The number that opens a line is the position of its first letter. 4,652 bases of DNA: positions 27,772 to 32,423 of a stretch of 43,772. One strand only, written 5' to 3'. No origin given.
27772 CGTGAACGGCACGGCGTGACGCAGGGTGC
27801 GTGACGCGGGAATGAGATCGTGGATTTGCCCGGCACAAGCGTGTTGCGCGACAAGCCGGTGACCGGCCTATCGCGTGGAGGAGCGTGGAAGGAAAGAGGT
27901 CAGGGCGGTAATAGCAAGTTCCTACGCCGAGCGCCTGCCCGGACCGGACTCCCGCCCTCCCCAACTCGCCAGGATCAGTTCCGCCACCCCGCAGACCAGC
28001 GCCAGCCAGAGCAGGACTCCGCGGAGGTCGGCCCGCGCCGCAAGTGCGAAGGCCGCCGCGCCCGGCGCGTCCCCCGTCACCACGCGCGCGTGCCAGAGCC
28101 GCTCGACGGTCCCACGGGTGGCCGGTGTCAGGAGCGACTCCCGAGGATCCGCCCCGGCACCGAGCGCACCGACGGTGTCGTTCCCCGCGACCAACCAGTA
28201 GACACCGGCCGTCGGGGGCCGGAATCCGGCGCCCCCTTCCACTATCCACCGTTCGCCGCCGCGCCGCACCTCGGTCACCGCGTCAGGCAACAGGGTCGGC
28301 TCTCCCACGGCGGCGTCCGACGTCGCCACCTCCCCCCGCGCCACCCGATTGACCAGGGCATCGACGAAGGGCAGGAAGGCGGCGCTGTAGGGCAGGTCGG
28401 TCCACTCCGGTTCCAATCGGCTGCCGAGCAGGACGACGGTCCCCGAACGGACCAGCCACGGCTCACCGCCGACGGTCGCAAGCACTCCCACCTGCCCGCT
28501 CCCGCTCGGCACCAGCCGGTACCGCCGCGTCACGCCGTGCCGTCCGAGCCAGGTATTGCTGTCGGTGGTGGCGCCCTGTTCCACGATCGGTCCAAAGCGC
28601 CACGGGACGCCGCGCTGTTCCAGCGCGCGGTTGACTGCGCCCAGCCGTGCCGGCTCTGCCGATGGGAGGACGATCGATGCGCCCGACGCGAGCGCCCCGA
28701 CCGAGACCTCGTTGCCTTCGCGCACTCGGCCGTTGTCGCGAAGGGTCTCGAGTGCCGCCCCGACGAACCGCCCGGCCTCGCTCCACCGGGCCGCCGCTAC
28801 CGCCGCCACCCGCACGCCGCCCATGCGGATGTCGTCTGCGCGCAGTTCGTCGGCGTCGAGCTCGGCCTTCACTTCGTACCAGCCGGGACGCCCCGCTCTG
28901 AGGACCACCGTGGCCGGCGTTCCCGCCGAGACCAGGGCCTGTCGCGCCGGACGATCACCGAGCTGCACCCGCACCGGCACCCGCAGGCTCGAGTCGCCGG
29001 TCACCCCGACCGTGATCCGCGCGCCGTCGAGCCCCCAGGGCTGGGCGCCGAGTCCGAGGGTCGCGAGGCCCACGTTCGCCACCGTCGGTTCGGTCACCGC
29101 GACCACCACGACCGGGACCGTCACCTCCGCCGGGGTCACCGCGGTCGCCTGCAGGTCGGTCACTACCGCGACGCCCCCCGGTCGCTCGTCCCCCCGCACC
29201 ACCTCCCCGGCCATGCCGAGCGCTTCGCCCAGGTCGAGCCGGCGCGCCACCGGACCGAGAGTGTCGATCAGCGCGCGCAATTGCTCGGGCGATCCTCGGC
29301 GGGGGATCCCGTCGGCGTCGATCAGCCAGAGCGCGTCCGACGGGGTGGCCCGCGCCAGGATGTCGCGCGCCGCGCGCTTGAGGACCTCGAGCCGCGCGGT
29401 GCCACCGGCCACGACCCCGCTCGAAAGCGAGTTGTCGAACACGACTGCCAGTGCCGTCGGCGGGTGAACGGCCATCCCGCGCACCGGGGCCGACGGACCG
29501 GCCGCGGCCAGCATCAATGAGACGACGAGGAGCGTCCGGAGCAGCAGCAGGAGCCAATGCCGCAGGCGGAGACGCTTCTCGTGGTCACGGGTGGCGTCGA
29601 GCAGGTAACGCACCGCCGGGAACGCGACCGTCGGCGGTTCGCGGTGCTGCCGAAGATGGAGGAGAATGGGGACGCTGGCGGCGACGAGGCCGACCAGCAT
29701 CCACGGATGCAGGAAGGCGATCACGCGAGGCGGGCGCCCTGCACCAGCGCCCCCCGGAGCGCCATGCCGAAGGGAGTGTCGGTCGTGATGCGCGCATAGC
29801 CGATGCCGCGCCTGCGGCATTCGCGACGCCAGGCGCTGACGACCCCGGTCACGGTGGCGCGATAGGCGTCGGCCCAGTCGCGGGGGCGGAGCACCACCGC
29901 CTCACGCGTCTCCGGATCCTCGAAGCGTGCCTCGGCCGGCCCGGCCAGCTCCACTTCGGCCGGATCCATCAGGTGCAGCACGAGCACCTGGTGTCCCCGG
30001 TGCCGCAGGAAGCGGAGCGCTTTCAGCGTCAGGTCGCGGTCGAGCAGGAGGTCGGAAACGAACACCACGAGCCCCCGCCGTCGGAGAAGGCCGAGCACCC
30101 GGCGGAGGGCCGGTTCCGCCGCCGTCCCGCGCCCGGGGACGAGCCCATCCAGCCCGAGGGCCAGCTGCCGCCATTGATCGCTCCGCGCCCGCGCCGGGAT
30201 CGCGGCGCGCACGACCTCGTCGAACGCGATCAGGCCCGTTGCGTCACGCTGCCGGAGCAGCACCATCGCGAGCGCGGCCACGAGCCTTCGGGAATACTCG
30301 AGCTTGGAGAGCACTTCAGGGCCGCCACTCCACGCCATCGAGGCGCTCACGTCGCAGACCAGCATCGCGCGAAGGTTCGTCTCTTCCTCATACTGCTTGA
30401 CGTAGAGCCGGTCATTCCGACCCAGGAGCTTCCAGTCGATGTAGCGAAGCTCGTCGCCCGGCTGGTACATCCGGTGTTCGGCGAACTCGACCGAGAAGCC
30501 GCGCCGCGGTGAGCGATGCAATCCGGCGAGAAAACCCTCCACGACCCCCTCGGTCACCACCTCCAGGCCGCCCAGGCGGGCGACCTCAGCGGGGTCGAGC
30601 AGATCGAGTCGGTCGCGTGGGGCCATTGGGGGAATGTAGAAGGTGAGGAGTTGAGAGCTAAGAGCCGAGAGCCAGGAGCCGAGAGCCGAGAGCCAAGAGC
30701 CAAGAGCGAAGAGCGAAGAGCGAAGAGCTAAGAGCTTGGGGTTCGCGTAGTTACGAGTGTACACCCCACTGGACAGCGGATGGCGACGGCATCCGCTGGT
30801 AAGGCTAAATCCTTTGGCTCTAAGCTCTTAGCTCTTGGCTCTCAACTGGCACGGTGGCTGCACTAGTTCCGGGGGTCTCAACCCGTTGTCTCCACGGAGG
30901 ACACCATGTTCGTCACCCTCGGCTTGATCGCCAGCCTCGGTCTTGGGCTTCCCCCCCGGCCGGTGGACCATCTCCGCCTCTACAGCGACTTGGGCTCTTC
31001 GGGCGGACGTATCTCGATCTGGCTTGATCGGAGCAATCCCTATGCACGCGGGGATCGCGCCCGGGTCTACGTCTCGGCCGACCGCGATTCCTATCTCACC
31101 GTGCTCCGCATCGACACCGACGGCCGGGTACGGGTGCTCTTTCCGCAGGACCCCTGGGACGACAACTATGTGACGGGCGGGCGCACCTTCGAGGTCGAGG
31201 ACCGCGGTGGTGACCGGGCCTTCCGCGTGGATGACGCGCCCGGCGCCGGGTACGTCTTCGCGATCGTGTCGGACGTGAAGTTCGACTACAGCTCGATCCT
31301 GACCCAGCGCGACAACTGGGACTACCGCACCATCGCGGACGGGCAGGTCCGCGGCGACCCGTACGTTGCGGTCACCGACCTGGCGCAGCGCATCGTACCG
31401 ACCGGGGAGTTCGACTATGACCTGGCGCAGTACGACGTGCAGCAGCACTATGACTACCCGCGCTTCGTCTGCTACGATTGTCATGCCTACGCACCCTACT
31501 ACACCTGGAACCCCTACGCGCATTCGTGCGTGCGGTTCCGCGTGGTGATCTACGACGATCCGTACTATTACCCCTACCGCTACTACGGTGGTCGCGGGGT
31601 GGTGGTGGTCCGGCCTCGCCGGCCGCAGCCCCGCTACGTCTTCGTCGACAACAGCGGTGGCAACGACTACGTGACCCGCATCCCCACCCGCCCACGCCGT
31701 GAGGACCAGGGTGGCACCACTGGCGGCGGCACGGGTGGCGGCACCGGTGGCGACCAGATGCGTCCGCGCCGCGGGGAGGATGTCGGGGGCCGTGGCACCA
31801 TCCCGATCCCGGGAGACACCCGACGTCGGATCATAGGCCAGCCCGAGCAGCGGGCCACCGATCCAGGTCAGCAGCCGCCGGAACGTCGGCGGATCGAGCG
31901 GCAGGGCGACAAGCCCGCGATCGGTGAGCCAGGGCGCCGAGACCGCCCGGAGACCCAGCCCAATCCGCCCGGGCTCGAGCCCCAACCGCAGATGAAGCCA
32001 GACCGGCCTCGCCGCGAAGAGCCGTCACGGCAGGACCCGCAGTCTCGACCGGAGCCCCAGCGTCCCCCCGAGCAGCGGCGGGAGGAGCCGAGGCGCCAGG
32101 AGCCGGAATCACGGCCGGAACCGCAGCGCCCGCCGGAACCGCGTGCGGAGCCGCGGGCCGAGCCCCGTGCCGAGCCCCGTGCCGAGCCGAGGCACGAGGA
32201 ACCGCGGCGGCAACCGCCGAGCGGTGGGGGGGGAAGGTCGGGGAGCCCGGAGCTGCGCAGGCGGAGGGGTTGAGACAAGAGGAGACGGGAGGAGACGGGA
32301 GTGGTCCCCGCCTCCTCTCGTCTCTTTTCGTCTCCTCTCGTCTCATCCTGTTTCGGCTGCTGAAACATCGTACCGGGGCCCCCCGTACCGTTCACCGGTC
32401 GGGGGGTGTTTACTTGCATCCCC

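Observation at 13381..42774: Dispersed class of hairpins whose arms are tandem arrays of a 7-9 nt unit, with a different unit at most loci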

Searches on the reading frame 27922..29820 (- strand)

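Call 19: search_protein_families(library=pfam, proteins=[window:27922-29820:-])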
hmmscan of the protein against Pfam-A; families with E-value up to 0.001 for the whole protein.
window:27922-29820:- (632 aa): 2 families
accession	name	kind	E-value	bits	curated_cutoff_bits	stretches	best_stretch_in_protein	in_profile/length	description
PF07584.16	BatA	-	5e-19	68.9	25.9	1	35-109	3-77/77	Aerotolerance regulator N-terminal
PF13519.12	VWA_2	-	0.00045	21.2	27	0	125-222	2-105/107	von Willebrand factor type A domain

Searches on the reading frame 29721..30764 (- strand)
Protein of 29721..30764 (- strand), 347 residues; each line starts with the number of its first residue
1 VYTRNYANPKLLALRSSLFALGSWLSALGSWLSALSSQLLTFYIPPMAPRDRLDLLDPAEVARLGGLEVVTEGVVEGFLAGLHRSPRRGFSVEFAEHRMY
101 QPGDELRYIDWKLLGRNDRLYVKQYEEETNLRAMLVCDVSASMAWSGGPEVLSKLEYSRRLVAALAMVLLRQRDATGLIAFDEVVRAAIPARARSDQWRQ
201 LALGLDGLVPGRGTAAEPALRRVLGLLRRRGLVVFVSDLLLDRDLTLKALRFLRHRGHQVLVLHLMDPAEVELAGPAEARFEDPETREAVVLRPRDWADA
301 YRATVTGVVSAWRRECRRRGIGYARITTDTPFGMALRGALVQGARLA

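Call 18: search_protein_families(library=pfam, proteins=[window:29721-30764:-])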
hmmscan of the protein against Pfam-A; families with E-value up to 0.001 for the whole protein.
window:29721-30764:- (347 aa): 2 families
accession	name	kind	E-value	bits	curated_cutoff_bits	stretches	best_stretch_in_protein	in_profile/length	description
PF01882.25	DUF58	-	3.8e-43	147.7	23.4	1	96-294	1-197/216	Protein of unknown function DUF58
PF13519.12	VWA_2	-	3.4e-06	28.1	27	1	134-238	2-105/107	von Willebrand factor type A domain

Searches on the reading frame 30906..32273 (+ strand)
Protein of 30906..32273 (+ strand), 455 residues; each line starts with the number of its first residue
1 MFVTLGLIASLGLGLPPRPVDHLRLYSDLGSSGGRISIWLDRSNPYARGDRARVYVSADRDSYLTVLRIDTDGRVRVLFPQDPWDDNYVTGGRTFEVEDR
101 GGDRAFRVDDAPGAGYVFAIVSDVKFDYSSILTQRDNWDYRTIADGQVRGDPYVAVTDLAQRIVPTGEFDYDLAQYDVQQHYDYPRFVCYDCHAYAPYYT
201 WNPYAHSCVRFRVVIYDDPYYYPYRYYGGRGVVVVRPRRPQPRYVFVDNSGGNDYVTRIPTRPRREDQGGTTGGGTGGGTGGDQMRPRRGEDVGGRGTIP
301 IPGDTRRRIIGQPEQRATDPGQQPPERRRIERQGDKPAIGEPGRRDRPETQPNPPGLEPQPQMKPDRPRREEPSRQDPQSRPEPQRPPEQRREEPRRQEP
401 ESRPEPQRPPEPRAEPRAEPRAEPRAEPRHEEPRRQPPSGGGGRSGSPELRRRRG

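Call 18: search_protein_families(library=pfam, proteins=[window:30906-32273:+])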
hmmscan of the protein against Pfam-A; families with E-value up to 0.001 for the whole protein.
window:30906-32273:+ (455 aa): 1 family
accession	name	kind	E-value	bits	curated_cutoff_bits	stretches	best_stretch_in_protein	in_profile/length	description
PF14326.11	DUF4384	-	1.5e-13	51.1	27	1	46-123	2-79/81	Domain of unknown function (DUF4384)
